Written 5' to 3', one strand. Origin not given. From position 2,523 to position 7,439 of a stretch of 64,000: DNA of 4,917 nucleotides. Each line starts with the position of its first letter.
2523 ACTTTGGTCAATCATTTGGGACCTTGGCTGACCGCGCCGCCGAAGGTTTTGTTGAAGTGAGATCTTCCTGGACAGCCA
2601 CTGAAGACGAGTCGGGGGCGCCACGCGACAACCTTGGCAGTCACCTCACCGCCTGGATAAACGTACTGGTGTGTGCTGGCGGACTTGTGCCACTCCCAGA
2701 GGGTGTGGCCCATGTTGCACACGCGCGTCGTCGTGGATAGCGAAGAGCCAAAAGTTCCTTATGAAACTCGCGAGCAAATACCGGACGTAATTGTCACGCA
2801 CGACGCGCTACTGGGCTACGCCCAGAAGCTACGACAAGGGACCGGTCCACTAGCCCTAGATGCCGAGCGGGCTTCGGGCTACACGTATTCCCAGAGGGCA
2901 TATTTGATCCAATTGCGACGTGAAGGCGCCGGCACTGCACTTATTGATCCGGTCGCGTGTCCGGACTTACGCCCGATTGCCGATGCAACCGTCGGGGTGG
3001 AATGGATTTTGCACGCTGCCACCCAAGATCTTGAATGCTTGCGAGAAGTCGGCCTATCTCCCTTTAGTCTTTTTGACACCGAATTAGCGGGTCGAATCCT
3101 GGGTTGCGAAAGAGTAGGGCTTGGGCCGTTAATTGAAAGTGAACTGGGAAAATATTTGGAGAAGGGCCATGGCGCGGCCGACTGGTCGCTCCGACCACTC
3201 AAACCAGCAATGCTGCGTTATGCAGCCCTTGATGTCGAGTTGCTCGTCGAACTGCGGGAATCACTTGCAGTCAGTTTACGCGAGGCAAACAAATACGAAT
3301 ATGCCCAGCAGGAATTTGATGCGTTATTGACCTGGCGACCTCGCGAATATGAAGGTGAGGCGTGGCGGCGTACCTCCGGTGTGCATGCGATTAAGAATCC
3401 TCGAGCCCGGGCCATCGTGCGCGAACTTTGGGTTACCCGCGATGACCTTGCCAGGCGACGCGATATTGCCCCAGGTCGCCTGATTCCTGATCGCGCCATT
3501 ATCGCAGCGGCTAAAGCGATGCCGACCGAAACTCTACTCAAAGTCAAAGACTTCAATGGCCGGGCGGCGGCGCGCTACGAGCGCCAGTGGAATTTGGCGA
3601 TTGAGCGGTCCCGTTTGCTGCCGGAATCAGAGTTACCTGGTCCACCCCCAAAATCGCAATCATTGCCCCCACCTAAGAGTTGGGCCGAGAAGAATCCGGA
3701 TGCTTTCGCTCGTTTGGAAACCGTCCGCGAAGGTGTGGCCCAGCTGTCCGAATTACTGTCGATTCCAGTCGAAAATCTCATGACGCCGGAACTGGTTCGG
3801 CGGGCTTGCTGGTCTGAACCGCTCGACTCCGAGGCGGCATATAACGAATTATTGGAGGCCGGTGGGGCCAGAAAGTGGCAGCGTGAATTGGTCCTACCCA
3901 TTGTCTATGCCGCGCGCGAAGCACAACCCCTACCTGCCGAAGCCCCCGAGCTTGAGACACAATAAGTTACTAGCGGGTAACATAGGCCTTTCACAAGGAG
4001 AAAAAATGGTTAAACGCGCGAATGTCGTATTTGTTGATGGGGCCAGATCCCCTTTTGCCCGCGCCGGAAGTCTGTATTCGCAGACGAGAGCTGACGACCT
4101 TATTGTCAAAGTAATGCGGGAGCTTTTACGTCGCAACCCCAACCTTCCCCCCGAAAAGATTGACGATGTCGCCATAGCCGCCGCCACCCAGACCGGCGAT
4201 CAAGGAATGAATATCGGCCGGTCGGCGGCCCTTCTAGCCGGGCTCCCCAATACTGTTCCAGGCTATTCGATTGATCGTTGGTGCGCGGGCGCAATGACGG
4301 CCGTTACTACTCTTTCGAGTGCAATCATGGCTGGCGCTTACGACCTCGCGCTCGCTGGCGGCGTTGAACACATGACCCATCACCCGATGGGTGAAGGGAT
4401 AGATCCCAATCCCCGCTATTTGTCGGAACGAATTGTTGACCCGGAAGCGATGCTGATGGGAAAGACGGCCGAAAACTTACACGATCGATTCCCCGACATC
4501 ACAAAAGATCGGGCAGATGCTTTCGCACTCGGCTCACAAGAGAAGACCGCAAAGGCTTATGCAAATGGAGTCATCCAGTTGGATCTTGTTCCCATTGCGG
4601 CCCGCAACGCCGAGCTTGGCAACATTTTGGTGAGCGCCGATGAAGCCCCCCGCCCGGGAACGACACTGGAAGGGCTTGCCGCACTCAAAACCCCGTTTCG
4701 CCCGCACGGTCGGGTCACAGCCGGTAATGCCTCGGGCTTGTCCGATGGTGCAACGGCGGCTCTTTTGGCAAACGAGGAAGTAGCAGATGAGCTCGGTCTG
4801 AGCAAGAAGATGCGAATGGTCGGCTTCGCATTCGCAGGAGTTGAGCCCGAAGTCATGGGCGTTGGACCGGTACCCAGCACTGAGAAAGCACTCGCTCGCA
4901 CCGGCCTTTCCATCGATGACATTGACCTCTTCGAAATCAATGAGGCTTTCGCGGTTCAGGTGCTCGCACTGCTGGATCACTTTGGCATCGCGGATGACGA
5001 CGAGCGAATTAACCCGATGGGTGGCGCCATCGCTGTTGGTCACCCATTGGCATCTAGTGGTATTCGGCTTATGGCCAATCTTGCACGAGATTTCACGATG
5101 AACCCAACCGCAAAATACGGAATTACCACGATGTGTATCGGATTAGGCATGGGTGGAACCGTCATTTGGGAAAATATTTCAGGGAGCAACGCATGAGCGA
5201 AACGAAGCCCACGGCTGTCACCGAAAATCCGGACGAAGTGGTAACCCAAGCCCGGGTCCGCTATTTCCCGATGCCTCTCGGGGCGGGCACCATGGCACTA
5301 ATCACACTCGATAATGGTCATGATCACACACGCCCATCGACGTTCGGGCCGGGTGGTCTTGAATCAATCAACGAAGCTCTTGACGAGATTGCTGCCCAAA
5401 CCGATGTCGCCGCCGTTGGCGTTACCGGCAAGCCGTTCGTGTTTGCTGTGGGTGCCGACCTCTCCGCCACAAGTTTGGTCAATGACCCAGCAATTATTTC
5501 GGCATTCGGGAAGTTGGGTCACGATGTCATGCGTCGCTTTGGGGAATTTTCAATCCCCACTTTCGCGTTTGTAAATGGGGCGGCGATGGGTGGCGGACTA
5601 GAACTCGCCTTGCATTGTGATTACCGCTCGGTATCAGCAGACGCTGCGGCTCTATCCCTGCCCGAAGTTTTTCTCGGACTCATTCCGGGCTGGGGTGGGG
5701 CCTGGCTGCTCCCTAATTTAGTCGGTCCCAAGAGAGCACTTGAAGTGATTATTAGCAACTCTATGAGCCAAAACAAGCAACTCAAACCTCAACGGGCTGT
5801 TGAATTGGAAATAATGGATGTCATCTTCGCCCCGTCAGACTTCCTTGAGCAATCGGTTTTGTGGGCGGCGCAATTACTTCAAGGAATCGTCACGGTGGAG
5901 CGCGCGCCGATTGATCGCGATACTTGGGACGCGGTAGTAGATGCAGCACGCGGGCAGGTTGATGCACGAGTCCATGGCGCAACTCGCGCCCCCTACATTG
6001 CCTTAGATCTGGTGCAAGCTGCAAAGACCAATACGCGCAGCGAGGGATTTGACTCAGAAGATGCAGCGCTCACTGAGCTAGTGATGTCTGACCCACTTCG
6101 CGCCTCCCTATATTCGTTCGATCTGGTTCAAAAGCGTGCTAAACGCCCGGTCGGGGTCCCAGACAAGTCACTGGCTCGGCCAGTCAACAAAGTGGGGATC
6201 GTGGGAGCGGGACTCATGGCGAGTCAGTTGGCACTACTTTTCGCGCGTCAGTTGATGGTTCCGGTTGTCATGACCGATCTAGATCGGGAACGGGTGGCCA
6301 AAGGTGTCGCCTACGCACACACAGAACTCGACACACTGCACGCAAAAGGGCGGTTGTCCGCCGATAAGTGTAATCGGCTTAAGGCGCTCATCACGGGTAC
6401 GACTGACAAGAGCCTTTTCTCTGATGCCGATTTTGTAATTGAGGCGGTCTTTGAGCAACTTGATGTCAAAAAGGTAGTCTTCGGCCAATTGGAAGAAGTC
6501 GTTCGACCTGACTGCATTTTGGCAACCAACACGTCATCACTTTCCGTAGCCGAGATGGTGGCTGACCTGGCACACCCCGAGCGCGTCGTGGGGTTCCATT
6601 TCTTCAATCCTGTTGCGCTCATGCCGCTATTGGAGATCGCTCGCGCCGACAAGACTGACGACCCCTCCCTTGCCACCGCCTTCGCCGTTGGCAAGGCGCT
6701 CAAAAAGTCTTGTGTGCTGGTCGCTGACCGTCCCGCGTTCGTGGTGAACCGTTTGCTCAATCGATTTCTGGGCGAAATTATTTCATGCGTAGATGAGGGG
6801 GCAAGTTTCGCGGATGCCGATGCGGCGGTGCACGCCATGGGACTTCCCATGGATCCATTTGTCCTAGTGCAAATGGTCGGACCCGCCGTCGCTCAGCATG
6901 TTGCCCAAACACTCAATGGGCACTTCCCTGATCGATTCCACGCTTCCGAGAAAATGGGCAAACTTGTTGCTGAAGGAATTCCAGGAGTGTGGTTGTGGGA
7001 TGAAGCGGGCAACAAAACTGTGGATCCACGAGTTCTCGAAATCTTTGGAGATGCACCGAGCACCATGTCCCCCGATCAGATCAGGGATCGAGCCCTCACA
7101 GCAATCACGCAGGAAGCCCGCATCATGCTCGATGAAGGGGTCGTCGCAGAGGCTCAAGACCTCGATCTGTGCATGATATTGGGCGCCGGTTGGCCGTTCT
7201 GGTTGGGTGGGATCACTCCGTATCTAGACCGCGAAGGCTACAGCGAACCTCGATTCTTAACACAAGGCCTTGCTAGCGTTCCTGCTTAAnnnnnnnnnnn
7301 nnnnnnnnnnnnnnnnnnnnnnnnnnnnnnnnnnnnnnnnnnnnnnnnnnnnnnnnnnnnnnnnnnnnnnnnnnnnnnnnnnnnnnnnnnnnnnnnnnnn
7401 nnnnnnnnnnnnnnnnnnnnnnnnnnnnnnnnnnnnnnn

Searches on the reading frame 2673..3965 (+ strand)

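Call 33: search_protein_families(library=pfam, proteins=[window:2673-3965:+], max_evalue=0.00001)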
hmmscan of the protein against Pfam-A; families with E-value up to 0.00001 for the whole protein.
window:2673-3965:+ (430 aa): 3 families
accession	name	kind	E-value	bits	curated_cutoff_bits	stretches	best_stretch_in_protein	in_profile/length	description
PF01612.26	DNA_pol_A_exo1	-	1e-31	110.5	23.6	1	41-201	4-171/173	3'-5' exonuclease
PF18305.6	DNA_pol_A_exoN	-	4.1e-25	88.4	23.5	1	331-413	2-85/87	3' to 5' exonuclease C-terminal domain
PF00570.28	HRDC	-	5.6e-08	33.1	23.8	1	247-304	3-62/68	HRDC domain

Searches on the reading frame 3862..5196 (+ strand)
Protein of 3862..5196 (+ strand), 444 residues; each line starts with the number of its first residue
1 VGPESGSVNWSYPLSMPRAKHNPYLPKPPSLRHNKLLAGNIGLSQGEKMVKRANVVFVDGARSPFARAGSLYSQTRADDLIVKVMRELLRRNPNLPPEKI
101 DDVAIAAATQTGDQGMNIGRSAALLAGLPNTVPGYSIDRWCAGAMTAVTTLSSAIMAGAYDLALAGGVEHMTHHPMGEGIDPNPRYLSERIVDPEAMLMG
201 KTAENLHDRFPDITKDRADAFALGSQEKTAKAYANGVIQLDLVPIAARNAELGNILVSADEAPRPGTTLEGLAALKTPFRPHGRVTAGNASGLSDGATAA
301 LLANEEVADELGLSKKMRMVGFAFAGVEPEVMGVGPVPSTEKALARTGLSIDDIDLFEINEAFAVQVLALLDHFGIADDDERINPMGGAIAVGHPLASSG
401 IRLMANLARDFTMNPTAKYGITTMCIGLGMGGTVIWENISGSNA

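Call 33: search_protein_families(library=pfam, proteins=[window:3862-5196:+], max_evalue=0.00001)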
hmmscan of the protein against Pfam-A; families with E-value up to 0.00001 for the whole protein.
window:3862-5196:+ (444 aa): 2 families
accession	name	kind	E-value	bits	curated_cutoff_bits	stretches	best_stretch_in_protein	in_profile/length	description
PF00108.29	Thiolase_N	-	3.4e-56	191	26.4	1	55-306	1-260/260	Thiolase, N-terminal domain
PF02803.24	Thiolase_C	-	2.5e-36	124.4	27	1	316-437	4-122/123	Thiolase, C-terminal domain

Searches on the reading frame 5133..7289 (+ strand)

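Call 33: search_protein_families(library=pfam, proteins=[window:5133-7289:+], max_evalue=0.00001)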
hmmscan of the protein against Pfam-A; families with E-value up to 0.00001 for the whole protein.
window:5133-7289:+ (718 aa): 4 families
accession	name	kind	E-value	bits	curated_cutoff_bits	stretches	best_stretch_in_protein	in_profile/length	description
PF02737.24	3HCDH_N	-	2e-54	184.7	22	1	353-532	1-179/180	3-hydroxyacyl-CoA dehydrogenase, NAD binding domain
PF00378.25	ECH_1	-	1.7e-24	86.9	27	1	69-254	18-196/251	Enoyl-CoA hydratase/isomerase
PF00725.27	3HCDH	-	5.7e-17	62.5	22.1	1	536-615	2-84/97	3-hydroxyacyl-CoA dehydrogenase, C-terminal domain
PF16113.10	ECH_2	-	9.2e-14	52.1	27.2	1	77-197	21-143/335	Enoyl-CoA hydratase/isomerase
